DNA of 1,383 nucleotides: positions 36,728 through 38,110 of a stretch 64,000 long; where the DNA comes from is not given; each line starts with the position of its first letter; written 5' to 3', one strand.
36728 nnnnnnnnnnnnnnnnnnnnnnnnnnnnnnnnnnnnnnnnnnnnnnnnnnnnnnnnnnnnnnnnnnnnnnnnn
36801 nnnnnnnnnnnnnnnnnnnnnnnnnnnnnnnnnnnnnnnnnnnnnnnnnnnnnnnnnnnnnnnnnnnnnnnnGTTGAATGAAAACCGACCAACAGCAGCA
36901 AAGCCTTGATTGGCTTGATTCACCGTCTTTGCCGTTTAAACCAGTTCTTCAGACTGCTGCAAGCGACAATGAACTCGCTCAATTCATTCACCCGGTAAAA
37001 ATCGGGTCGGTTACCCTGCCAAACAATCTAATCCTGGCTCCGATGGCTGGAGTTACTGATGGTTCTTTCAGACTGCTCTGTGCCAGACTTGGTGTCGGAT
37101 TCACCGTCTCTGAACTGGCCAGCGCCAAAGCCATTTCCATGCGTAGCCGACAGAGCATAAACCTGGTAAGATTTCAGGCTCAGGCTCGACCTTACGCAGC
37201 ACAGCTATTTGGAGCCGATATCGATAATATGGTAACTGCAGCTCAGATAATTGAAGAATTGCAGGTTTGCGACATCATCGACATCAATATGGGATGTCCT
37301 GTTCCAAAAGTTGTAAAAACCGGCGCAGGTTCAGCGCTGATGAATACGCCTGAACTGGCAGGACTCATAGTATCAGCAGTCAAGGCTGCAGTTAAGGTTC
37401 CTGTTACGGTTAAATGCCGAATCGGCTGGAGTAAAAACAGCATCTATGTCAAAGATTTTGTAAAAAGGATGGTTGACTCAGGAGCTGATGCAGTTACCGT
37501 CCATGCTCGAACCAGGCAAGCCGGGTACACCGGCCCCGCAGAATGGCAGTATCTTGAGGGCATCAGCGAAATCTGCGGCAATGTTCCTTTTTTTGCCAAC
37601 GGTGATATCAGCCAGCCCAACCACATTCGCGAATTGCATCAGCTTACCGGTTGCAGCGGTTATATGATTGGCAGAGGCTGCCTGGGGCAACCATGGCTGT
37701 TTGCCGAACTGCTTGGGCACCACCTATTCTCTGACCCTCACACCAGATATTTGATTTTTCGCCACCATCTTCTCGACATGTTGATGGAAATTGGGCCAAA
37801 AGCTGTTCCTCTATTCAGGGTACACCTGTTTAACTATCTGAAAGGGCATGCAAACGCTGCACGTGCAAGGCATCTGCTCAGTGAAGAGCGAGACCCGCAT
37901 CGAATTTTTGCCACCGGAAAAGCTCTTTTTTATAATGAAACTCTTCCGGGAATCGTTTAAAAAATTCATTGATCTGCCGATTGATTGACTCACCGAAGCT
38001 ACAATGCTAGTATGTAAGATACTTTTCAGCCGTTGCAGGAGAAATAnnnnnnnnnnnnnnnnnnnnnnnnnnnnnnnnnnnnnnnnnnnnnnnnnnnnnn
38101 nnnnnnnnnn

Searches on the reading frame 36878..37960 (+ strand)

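Call 5: search_protein_families(library=pfam, proteins=[window:36878-37960:+], max_evalue=0.1)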
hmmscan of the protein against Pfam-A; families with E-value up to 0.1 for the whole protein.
window:36878-37960:+ (360 aa): 3 families
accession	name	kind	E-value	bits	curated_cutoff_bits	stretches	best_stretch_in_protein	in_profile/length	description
PF01207.24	Dus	-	2.8e-75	253.8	20.4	1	52-340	1-295/311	Dihydrouridine synthase (Dus)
PF01180.27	DHO_dh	-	0.00019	21.1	27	1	107-179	98-163/291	Dihydroorotate dehydrogenase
PF01680.23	SOR_SNZ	-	0.016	15.5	27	1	120-191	24-88/207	SOR/SNZ family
